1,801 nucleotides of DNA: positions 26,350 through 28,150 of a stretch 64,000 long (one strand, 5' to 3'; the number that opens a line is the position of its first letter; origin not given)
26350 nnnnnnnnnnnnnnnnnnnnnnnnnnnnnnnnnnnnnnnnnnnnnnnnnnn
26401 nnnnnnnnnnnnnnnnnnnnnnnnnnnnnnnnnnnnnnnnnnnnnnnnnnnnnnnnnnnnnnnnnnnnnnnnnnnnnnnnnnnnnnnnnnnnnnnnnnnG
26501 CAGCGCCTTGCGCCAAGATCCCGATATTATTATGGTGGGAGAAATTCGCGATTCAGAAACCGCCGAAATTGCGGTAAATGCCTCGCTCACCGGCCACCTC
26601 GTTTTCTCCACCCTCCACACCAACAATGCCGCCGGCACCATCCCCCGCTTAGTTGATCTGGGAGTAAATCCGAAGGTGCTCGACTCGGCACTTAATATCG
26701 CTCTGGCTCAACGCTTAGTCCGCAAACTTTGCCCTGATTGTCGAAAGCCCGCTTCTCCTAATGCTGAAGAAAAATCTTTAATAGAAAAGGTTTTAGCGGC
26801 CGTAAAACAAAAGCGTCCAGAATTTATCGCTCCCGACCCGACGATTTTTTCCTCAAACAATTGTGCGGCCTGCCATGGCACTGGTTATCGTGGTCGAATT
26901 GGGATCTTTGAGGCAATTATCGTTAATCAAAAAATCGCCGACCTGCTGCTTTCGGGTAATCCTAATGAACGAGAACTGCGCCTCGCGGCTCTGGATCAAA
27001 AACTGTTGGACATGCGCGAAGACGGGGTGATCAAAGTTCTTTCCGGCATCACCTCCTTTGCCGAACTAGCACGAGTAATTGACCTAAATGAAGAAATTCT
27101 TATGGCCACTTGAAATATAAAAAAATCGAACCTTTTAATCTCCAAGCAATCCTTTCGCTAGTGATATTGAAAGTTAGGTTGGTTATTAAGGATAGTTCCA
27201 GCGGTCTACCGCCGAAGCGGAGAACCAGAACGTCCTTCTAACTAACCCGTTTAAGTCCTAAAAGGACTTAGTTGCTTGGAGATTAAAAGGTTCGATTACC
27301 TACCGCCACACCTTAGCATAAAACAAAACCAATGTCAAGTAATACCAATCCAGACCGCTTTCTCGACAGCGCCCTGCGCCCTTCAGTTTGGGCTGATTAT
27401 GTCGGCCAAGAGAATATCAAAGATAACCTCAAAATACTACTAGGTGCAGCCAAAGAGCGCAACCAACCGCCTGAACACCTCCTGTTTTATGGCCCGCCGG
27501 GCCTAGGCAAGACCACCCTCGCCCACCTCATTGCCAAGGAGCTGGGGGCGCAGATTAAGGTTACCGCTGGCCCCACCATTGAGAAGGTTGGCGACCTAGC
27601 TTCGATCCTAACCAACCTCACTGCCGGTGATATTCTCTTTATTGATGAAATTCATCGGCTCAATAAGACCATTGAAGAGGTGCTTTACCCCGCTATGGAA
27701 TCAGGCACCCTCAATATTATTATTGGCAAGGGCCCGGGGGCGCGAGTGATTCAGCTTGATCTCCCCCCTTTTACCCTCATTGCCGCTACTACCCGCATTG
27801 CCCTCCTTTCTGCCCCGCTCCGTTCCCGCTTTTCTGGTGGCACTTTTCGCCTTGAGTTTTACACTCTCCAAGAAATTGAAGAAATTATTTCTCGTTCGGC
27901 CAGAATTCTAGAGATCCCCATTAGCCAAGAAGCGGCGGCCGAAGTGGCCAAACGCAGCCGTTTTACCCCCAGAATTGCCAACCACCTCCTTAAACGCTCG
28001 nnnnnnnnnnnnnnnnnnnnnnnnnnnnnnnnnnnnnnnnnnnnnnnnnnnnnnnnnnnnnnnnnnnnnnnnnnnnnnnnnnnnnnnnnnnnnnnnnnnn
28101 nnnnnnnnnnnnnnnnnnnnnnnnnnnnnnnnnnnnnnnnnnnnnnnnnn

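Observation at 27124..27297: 174-bp element with 26-bp perfect terminal inverted repeats between pilB and ruvB (MITE-like or structured RNA)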

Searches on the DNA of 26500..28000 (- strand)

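Call 4: search_rna_families(source=window, start=26500, end=28000, threshold=evalue, max_evalue=10, show_alignments=3)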
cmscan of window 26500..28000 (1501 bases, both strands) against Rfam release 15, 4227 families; matches with E-value up to 10: 4.
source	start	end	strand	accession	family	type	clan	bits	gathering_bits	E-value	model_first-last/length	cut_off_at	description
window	26906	26936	-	RF01748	nuoG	Cis-reg;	-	19.5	33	0.29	1-43/43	no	nuoG RNA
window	27637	27702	+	RF00070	SNORD29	Gene; snRNA; snoRNA; CD-box;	CL00051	16.4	48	6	1-65/65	no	Small nucleolar RNA SNORD29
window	27037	27126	-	RF01714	Ocean-V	Gene; sRNA;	-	16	75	5.8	1-72/72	no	Ocean-V RNA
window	27558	27597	+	RF00989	mir-492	Gene; miRNA;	-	15.2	76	3.5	20-59/75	no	mir-492 microRNA precursor family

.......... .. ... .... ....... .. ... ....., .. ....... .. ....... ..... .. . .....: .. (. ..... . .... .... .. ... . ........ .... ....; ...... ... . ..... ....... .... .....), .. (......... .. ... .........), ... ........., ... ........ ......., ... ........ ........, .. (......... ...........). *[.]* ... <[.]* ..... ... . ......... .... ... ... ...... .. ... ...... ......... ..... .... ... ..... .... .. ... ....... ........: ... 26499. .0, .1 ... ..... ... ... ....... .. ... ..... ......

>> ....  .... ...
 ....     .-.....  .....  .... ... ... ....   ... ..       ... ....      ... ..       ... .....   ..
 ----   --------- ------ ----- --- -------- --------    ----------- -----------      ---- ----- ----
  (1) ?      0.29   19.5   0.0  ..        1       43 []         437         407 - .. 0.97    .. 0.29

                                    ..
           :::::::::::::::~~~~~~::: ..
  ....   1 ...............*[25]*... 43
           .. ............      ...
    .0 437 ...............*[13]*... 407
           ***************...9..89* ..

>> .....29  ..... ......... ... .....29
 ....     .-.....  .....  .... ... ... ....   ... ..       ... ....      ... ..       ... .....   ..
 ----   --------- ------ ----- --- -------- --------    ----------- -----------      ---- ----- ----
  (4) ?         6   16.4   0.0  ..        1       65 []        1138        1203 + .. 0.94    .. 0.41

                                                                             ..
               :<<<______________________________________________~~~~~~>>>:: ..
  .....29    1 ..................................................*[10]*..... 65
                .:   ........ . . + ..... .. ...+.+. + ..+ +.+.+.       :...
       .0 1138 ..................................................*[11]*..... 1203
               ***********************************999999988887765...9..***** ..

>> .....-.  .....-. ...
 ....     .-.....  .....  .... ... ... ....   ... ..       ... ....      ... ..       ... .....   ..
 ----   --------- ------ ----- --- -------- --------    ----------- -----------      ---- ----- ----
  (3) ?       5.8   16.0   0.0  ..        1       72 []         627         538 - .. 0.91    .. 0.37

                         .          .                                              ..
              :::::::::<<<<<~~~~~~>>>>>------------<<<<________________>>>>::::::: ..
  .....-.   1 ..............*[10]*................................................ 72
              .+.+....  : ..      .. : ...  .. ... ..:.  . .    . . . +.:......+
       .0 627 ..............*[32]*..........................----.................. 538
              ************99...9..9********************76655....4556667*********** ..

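Call 26: build_rna_model(alignment_id=A3)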
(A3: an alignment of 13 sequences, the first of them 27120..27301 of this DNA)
Model R1 built from alignment A3 (13 sequences, 193 columns); structure: RNAalifold consensus.
model positions 175; base pairs 46; branch points 1; effective number of sequences 4.94; information 0.59 bits per position. Calibrated on 0.2 Mb of random sequence (short: E-values are rough).
structure used (alignment columns):
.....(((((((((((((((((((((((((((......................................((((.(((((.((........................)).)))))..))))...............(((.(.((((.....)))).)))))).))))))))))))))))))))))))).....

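Call 28: search_with_rna_model(model_id=R1, sources=[window, L003, L004, L005, L006, L007, L008, L009, L010, L011, L012, L013, L014, L015, L016, L017, L018, L019, L020, L021, L022, L023, L024, L025, L026, L027, L028, L029, L030, L031, L032, L033, L034, L035, L036, L037, L038, L039, L040, L041, L042, L043, L044, L045, L046, L047, L048, L049, L050, L051, L052, L053, L054, L055, L056, L057, L058, L059, L060, L061, L062, L063, L064, L065, L066, L067, L068, L069, L070, L071, L072, L073, L074, L075, L076, L077, L078, L079, L080, L081, L082], max_evalue=1)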
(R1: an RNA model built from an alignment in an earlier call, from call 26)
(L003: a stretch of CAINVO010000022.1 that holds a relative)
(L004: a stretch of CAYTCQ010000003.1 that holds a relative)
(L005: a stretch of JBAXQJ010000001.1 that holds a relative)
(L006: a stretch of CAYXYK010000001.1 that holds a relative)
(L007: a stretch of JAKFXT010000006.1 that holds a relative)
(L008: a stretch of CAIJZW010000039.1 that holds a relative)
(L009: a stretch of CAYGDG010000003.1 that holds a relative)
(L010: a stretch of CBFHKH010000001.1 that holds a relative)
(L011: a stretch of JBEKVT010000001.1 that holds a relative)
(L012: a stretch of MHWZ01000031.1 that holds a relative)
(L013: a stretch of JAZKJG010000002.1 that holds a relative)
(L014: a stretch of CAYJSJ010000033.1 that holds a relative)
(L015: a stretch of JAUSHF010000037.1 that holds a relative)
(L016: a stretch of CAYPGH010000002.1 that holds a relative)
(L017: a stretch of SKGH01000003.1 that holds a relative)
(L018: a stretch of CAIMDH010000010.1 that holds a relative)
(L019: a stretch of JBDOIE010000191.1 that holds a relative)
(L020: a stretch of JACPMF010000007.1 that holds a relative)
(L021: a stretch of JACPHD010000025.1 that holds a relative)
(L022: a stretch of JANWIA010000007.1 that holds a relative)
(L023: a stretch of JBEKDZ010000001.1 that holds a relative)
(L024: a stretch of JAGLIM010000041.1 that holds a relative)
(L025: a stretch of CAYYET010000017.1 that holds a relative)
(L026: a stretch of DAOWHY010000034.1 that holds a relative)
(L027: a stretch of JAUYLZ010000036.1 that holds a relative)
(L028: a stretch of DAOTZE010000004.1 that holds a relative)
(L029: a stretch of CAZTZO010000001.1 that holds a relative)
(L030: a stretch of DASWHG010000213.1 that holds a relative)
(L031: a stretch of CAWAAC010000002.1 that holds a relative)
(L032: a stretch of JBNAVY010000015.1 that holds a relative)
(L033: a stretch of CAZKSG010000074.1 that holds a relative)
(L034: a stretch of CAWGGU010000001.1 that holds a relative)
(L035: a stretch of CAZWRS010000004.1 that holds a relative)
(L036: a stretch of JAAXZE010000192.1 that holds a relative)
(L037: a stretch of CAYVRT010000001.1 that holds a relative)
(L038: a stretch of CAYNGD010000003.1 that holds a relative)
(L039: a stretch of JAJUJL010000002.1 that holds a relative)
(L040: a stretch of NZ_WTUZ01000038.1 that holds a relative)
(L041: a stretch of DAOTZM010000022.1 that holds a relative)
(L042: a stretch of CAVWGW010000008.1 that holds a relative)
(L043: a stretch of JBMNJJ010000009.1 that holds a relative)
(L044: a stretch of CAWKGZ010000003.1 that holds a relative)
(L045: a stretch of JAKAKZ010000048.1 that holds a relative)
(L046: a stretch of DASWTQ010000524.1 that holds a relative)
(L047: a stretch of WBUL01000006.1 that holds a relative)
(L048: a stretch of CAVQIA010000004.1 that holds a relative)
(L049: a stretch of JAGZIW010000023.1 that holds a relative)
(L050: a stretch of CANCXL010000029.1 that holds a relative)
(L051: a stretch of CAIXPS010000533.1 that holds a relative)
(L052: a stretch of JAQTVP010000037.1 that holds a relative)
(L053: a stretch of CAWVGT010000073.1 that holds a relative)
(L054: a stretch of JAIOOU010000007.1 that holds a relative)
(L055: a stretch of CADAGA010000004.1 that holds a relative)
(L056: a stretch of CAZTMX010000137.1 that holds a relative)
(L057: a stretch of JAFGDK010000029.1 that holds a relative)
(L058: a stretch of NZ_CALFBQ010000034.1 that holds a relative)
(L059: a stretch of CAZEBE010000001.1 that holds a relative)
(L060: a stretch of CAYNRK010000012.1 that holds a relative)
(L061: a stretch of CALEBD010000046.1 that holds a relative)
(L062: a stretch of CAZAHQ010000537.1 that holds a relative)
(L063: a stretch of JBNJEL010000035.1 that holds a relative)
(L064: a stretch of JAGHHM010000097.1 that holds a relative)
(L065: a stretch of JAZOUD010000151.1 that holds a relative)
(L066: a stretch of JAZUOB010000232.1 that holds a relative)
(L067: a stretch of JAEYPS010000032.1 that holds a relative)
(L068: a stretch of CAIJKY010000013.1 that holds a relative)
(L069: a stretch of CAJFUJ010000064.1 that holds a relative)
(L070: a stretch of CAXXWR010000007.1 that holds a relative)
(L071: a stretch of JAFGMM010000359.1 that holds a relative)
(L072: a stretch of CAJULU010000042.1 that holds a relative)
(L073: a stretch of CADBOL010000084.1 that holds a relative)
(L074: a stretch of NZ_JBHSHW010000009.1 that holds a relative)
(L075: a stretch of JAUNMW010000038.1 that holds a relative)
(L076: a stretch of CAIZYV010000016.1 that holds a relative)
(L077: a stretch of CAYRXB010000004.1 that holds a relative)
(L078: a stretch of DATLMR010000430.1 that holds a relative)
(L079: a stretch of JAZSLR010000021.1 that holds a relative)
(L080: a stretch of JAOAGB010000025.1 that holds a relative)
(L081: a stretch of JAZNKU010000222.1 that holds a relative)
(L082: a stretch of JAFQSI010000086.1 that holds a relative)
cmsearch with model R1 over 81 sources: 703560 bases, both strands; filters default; matches with E-value up to 1: 42.
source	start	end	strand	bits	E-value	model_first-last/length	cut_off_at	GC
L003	3746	3919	-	152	2.1e-39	1-175/175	no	0.34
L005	3629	3808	-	141.4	1.9e-36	1-175/175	no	0.33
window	27120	27301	-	140.2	4e-36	1-175/175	no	0.41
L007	3643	3821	-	139.2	7.6e-36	1-175/175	no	0.35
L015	3703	3885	-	132.9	4.3e-34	1-175/175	no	0.37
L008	2632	2799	-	131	1.5e-33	1-175/175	no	0.34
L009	3685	3851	-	130.2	2.5e-33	1-175/175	no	0.42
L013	3745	3920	-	129.9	3e-33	1-175/175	no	0.36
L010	3757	3923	-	127.3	1.6e-32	1-175/175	no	0.36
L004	1350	1529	-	120.8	1e-30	1-175/175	no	0.41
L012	3728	3903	-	117.2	9.7e-30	1-175/175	no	0.47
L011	3731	3906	-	112.1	2.6e-28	1-175/175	no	0.53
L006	3577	3756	-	110.4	7.7e-28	1-175/175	no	0.44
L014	2823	2986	-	68.5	3.4e-16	1-175/175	no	0.46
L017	3640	3789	-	64.2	5.3e-15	1-175/175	no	0.42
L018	916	1067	-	61.3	3.5e-14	1-175/175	no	0.45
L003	3746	3919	+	52.5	9.5e-12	1-175/175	no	0.34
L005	3629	3808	+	48.5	1.2e-10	1-175/175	no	0.33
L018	916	1067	+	42.7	5.1e-09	1-175/175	no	0.45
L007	3643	3821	+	42.3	6.3e-09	1-175/175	no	0.35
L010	3757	3923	+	42.2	7e-09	1-175/175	no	0.36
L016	3704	3842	-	41.9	8.4e-09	1-175/175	no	0.5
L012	3728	3903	+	41.3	1.2e-08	1-175/175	no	0.47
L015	3703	3885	+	40.7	1.8e-08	1-175/175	no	0.37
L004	1350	1529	+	38.8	6.2e-08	1-175/175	no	0.41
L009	3685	3851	+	38.2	8.9e-08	1-175/175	no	0.42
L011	3731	3906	+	37.1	1.9e-07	1-175/175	no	0.53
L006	3577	3756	+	36.3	3e-07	1-175/175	no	0.44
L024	3505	3672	-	35.8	4.2e-07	1-175/175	no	0.39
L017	3640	3789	+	34.6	9e-07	1-175/175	no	0.42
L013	3745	3920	+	34.3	1.1e-06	1-175/175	no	0.36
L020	3709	3888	-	33.6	1.7e-06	1-175/175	no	0.57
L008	2632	2799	+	30.5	1.3e-05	1-175/175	no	0.34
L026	3648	3815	-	28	6.2e-05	1-175/175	no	0.42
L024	2383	2453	-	23.4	0.0011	1-175/175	no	0.32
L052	8645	8697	+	22.9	0.0015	1-175/175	no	0.26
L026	2419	2557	-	18.5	0.026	1-175/175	no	0.35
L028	83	129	-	16.6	0.088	1-175/175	no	0.26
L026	6170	6219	+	16.2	0.11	1-175/175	no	0.24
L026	6174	6215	-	14.2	0.4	1-175/175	no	0.29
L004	4309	4340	+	13.6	0.61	1-175/175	no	0.41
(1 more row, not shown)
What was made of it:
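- On MITE: The element is present in all 16 GTDB loci with RuvB at least 64% identical (call 28).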
